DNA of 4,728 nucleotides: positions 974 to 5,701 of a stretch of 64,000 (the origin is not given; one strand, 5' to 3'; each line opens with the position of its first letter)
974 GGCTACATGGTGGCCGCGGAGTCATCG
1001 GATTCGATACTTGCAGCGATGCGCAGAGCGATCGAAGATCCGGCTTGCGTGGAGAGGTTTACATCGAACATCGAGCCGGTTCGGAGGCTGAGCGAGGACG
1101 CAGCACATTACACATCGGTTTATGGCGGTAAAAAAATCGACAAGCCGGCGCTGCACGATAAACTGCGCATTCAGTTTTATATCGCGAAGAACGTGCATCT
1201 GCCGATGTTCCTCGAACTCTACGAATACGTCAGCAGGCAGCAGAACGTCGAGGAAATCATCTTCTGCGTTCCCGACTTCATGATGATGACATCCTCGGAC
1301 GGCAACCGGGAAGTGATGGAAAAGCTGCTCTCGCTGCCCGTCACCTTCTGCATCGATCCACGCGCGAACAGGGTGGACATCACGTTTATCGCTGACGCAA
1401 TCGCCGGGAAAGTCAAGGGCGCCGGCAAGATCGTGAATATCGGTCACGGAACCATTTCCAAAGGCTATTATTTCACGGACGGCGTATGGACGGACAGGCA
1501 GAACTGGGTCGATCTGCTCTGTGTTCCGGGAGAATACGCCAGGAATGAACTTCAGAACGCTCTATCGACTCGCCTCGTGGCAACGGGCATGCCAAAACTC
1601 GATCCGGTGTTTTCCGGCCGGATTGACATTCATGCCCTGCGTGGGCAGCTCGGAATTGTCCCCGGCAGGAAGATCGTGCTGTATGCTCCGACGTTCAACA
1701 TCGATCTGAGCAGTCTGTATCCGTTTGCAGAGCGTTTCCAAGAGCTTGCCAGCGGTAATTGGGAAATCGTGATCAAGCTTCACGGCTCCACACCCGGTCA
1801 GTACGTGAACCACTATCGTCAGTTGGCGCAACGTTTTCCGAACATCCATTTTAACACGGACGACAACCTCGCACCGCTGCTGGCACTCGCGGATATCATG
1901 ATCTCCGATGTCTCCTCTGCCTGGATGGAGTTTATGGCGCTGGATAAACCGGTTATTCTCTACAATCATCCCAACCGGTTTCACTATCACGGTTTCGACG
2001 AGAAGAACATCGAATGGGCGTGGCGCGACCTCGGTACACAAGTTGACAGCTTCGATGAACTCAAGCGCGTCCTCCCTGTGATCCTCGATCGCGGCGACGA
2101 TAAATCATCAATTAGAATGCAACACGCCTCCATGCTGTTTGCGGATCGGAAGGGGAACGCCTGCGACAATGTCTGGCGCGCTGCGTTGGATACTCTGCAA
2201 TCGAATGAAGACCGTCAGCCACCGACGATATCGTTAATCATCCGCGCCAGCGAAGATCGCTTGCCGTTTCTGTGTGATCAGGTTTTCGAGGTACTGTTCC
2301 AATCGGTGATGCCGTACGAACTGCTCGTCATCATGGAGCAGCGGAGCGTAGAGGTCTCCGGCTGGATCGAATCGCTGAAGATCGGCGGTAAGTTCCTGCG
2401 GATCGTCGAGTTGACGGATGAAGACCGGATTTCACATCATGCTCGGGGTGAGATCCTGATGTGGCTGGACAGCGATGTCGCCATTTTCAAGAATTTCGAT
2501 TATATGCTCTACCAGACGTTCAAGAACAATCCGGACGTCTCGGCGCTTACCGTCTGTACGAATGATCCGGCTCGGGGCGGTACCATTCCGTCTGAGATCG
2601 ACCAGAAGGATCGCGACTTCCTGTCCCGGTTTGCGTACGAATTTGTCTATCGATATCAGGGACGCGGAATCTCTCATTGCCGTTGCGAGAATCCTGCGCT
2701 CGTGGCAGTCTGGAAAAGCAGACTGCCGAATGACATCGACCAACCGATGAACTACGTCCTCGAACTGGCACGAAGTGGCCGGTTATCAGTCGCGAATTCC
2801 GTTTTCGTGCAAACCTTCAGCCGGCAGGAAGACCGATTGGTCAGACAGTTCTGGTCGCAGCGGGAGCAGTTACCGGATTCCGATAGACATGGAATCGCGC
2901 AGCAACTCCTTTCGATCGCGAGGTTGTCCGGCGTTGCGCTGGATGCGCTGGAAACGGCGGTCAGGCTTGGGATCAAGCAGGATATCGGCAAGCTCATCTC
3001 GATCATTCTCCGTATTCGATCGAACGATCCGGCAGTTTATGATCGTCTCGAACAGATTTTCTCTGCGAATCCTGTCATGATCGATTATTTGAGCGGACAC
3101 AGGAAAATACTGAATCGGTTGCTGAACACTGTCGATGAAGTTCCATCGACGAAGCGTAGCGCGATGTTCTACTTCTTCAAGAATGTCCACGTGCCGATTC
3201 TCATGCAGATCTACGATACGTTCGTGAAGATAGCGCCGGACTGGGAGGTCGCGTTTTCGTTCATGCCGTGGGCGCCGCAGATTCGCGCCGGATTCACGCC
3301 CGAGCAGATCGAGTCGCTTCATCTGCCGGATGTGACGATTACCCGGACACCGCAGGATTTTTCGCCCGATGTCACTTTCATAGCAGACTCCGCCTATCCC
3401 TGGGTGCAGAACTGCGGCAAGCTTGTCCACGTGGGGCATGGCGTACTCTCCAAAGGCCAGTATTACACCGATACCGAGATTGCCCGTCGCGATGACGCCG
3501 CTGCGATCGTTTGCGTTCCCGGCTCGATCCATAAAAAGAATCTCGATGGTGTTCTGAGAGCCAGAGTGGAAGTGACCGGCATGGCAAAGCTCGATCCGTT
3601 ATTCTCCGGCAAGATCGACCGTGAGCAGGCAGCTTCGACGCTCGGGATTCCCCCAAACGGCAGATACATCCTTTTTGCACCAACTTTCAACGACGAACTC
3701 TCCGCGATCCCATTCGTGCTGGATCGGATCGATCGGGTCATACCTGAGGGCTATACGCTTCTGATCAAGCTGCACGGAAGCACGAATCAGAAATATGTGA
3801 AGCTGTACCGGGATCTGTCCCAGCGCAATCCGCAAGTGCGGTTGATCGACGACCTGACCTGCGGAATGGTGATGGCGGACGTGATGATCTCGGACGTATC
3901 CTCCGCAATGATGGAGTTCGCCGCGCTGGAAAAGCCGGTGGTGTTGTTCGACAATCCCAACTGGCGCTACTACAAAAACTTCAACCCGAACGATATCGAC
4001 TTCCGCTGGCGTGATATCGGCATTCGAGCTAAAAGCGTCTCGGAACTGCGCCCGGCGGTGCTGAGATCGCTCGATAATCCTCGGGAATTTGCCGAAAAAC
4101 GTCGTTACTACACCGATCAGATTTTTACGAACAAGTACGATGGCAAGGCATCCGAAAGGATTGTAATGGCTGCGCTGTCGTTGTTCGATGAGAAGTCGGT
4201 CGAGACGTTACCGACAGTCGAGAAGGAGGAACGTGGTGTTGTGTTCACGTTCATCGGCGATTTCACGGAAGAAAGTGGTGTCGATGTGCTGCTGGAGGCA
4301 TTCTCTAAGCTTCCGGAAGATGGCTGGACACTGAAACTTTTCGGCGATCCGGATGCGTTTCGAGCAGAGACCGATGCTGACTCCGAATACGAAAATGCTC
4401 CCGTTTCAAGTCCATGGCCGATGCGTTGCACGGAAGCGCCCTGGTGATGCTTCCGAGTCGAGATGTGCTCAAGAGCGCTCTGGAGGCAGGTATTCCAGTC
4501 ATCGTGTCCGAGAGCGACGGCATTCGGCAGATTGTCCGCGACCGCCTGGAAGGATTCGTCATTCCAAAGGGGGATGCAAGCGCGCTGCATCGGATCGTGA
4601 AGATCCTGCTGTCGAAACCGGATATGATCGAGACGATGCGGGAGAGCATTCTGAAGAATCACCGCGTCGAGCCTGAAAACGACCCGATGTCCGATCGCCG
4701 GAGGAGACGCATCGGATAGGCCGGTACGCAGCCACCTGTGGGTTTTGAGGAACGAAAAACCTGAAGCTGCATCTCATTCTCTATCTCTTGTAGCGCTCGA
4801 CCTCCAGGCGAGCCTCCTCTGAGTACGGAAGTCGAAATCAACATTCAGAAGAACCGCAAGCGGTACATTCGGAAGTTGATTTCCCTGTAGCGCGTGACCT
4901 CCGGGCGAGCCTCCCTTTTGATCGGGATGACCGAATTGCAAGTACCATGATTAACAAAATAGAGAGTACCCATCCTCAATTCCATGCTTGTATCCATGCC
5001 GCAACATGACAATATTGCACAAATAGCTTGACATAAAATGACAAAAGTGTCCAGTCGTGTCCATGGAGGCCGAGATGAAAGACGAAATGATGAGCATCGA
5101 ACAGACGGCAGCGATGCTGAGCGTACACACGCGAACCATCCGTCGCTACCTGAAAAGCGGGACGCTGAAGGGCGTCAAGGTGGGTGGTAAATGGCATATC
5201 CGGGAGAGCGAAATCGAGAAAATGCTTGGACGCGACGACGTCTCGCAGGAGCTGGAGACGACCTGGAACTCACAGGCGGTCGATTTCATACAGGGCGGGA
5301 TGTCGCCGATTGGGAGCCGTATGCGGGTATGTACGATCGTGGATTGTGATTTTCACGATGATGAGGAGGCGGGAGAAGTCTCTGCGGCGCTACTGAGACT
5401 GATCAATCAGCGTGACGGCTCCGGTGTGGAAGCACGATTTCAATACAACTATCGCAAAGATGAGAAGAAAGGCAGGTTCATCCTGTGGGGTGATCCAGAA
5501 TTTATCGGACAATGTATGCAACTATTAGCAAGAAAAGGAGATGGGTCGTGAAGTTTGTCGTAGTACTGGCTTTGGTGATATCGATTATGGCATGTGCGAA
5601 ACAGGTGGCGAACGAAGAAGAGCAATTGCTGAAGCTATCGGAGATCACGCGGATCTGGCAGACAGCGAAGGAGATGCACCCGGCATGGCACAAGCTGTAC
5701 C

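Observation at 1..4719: One polypeptide fusing GT4, TagF-like, GT2, TagF-like and GT4(C) domains: a candidate single-chain assembly line for a teichoic-acid-like polymer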

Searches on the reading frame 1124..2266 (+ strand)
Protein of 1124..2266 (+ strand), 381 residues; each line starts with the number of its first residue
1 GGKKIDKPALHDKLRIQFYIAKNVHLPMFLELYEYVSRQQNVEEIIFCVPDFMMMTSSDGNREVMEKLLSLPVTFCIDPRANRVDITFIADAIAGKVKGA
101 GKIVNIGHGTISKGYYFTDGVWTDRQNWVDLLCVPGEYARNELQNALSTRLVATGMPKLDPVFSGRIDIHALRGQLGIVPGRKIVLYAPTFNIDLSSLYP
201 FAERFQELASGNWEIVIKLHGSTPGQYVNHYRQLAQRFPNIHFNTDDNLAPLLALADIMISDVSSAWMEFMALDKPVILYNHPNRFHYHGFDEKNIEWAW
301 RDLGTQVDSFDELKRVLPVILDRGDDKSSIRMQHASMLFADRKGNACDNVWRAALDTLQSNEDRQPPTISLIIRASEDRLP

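Call 19: search_protein_families(library=pfam, max_evalue=1, proteins=[window:1124-2266:+])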
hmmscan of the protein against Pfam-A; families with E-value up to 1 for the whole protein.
seq(381 aa): 2 families
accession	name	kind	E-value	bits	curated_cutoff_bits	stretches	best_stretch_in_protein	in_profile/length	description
PF04464.20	Glyphos_transf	-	1.3e-18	67.5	22.1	1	124-350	131-361/367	CDP-Glycerol:Poly(glycerophosphate) glycerophosphotransferase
PF05280.16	FlhC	-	0.2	11.9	27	1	22-71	69-117/173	Flagellar transcriptional activator (FlhC)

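Call 33: search_solved_structures(query=window:1124-2266:+, max_evalue=0.01, show_alignments=2)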
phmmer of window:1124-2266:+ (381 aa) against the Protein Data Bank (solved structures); distinct sequences matched with E-value up to 0.01: 2.
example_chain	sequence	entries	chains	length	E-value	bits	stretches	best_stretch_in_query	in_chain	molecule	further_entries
8va1_A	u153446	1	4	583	1.1e-06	31.1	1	150-281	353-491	Teichoic acid ribitol-phosphate polymerase TarL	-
8qoy_A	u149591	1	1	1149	0.0025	20.1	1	141-283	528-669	TagF-like capsule polymerase Cps3D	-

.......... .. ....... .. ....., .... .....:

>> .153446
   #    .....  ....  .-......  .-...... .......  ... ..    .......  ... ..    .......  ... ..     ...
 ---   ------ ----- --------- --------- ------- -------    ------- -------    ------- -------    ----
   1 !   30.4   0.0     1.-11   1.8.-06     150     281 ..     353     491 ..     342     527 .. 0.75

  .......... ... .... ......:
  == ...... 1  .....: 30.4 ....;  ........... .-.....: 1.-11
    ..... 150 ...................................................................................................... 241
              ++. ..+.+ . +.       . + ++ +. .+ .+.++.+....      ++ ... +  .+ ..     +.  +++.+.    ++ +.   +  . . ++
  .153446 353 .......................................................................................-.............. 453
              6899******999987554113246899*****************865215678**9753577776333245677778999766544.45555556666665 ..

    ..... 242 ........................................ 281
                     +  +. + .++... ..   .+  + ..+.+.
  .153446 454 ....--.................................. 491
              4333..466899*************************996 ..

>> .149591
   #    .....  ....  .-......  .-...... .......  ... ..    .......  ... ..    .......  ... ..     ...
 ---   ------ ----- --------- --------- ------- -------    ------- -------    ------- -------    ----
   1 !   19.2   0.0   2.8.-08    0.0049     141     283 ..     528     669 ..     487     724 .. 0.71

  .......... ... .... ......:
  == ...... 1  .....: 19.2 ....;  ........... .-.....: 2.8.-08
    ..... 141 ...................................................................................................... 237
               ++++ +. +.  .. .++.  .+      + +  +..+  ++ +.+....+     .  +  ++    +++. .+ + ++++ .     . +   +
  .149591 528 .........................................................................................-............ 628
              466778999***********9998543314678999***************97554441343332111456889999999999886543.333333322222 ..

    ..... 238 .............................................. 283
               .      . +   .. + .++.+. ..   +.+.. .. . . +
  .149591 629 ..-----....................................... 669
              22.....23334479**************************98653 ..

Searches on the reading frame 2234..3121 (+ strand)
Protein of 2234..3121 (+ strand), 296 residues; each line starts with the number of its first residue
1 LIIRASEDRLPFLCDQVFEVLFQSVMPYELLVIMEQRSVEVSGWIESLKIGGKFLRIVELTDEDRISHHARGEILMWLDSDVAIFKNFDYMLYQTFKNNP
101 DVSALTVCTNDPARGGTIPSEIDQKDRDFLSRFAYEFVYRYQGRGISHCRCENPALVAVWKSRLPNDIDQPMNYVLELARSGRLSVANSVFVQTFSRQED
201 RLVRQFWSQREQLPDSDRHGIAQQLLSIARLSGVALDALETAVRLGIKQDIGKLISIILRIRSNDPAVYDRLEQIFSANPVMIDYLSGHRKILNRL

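Call 19: search_protein_families(library=pfam, max_evalue=1, proteins=[window:2234-3121:+])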
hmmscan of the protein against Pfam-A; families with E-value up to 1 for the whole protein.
seq(296 aa): 1 family
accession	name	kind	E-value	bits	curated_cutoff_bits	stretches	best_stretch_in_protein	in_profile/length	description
PF00535.33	Glycos_transf_2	-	0.0017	18.8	23.3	1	69-110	76-117/168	Glycosyl transferase family 2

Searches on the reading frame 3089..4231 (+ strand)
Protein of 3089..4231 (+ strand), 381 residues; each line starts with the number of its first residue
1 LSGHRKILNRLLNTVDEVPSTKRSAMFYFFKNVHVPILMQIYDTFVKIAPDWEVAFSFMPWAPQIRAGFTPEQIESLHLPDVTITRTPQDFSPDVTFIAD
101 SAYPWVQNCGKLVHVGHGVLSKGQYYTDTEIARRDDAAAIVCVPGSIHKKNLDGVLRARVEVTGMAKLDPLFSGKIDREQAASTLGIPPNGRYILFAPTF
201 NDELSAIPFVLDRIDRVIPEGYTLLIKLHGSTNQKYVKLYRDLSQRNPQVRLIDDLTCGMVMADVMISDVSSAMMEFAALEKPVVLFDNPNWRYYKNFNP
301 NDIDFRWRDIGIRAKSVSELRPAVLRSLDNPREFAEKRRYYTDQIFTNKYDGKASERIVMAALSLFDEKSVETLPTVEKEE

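Call 19: search_protein_families(library=pfam, max_evalue=1, proteins=[window:3089-4231:+])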
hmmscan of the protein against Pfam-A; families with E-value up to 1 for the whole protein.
seq(381 aa): 1 family
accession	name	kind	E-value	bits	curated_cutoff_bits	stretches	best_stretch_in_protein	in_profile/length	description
PF04464.20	Glyphos_transf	-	3.8e-20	72.6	22.1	1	159-360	159-363/367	CDP-Glycerol:Poly(glycerophosphate) glycerophosphotransferase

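Call 34: search_solved_structures(query=window:3089-4231:+, max_evalue=0.01, show_alignments=2)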
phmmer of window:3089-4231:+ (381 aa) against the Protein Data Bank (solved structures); distinct sequences matched with E-value up to 0.01: 1.
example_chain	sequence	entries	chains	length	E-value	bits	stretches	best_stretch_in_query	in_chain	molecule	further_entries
8va1_A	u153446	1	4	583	6.7e-05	25.2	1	154-360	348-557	Teichoic acid ribitol-phosphate polymerase TarL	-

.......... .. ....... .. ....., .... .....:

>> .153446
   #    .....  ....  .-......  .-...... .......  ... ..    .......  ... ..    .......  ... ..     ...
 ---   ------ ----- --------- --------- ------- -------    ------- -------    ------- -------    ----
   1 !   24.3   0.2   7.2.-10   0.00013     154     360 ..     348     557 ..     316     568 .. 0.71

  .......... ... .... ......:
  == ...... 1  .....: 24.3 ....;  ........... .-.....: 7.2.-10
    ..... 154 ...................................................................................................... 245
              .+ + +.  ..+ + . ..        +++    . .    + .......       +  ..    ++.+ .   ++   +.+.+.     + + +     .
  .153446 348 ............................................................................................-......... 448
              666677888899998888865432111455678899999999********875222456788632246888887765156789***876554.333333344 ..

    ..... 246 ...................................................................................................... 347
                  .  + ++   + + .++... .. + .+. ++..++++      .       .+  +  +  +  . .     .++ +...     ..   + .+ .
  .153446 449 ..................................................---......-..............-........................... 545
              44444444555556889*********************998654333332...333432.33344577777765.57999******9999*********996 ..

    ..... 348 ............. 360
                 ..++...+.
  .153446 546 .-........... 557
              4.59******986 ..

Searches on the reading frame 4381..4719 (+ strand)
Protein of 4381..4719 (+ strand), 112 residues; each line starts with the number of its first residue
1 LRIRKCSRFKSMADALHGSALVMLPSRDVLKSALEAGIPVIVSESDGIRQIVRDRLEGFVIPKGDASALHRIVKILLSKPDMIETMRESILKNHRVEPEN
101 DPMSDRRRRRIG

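Call 6: search_protein_families(library=pfam, proteins=[window:4381-4719:+], max_evalue=0.1)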
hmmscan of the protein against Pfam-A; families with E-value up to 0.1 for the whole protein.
window:4381-4719:+ (112 aa): 3 families
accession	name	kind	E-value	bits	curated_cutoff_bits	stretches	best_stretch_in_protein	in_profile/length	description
PF00534.26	Glycos_transf_1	-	2.9e-08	33.9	26.4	1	33-88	112-167/172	Glycosyl transferases group 1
PF13692.12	Glyco_trans_1_4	-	3e-07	31.2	27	1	10-78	68-141/142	Glycosyl transferases group 1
PF20706.3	GT4-conflict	-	0.0028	17.1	26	1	11-59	274-327/385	Family 4 Glycosyltransferase in conflict systems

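Call 7: search_protein_families(library=ncbifam, proteins=[window:4381-4719:+], max_evalue=0.1)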
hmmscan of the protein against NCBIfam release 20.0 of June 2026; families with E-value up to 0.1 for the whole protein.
window:4381-4719:+ (112 aa): 15 families
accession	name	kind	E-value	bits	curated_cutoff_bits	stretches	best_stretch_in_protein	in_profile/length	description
TIGR03999.1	thiol_BshA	equivalog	8.7e-06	24.9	273.7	1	10-93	264-352/375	N-acetyl-alpha-D-glucosaminyl L-malate synthase BshA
NF038298.1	EPS_HpsO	equivalog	5.7e-05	22.1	575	1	29-88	304-361/388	hormogonium polysaccharide biosynthesis glycosyltransferase HpsO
NF041876.1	EPS_EpsE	equivalog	6.9e-05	22.3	400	1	33-87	315-369/389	exopolysaccharide biosynthesis GT4 family glycosyltransferase EpsE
TIGR04348.1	TIGR04348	equivalog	0.00045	19.4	300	1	28-100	227-299/310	selenoneine biosynthesis selenosugar synthase SenB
TIGR03088.1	stp2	hypoth_equivalog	0.00054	19.1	409.05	1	32-83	291-342/374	TIGR03088 family PEP-CTERM/XrtA system glycosyltransferase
NF047881.1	glyco_SdgB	exception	0.0006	18.6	800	1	32-92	414-476/496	serine-aspartate repeat adhesin O-glycosyltransferase SdgB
NF041010.1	glycosy_Agl16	equivalog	0.0012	17.7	575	1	29-88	269-326/352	glycosylation protein Agl16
NF047880.1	glyco_SdgA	exception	0.0073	14.9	800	1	32-91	408-468/488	serine-aspartate repeat adhesin O-glycosyltransferase SdgA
NF007396.0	PRK09922.1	equivalog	0.0075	15.2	385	1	29-80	275-327/361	lipopolysaccharide 1,6-galactosyltransferase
TIGR04005.1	wcaL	equivalog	0.0091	14.9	537.6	1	30-75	321-366/406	colanic acid biosynthesis glycosyltransferase WcaL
TIGR04157.1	glyco_rSAM_CFB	subfamily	0.0097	14.9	400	1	37-89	324-375/406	TIGR04157 family glycosyltransferase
TIGR04063.1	stp3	hypoth_equivalog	0.019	13.9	442.05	1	34-90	315-371/397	TIGR04063 family PEP-CTERM/XrtA system glycosyltransferase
TIGR02149.1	glgA_Coryne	subfamily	0.024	13.7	302.4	1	32-87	302-363/391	glycogen synthase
NF038229.1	Glyco4_Geo_Pelo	equivalog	0.03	13.3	400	1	12-89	231-311/338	GPMC system family 4 glycosyltransferase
NF046085.1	XrtY_assoc_Gly1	equivalog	0.098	11.5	400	1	29-88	300-358/387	XrtY-associated glycosyltransferase XYAG1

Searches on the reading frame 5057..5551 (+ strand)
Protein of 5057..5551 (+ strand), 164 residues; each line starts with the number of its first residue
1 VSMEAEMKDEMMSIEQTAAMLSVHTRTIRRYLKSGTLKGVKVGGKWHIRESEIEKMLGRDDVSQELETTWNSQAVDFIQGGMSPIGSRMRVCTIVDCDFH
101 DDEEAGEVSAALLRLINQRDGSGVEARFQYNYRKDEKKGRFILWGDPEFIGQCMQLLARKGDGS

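Call 23: search_protein_families(library=pfam, max_evalue=0.001, proteins=[window:5057-5551:+])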
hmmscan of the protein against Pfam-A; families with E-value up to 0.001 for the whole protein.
window:5057-5551:+ (164 aa): 1 family
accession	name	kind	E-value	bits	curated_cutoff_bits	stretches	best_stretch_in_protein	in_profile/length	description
PF12728.13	HTH_17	-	5.7e-13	49.3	27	1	11-57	1-47/51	Helix-turn-helix domain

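Call 79: search_protein_families(library=ncbifam, max_evalue=0.001, proteins=[window:5057-5551:+])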
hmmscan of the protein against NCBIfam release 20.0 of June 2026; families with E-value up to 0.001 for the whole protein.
window:5057-5551:+ (164 aa): 4 families
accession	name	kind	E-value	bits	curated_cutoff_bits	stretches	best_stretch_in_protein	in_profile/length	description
TIGR01764.1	excise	domain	3.8e-09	36.8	28.8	1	12-55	2-45/49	excisionase family DNA-binding protein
NF047737.1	antiphage_MADS1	equivalog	3.4e-05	24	80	1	9-55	1-47/49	methylation-associated defense system helix-turn-helix domain-containing protein MAD1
NF033518.0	transpos_IS607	equivalog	0.00052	19.6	110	1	16-65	2-52/187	IS607 family transposase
NF033787.1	HTH_BldC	subfamily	0.00076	19.3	77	0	11-57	2-49/49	BldC family transcriptional regulator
